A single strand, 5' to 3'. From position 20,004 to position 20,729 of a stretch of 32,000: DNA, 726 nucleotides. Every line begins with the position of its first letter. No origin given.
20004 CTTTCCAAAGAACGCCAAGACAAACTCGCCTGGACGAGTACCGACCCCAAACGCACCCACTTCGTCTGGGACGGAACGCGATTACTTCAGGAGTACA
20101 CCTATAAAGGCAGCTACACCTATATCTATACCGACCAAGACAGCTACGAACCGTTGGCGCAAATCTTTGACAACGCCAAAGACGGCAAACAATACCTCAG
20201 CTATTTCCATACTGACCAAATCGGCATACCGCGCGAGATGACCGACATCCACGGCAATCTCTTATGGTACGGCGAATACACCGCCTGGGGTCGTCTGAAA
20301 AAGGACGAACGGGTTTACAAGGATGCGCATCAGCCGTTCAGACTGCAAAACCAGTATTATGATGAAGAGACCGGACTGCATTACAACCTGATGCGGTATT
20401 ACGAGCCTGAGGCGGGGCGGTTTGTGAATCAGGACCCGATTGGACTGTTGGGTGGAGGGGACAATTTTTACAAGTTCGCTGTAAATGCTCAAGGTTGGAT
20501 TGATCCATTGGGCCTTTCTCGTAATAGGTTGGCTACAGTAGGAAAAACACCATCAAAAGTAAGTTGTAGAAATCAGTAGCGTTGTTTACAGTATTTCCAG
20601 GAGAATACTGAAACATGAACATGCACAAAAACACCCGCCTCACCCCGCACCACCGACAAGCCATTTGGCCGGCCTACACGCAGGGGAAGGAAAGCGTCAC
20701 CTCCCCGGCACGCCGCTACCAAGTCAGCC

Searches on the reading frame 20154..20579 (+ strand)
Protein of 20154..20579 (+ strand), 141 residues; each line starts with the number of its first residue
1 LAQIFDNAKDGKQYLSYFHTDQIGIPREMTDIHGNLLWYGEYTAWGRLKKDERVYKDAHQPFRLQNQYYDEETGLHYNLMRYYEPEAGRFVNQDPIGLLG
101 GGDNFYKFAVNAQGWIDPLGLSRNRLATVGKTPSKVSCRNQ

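Call 8: search_protein_families(library=pfam, proteins=[window:20154-20579:+], max_evalue=0.01)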
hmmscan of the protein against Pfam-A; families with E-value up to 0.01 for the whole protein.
window:20154-20579:+ (141 aa): 1 family
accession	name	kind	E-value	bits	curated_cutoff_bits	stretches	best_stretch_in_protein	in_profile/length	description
PF03527.20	RHS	-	1.4e-13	50.8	27.9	1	17-50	3-36/38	RHS protein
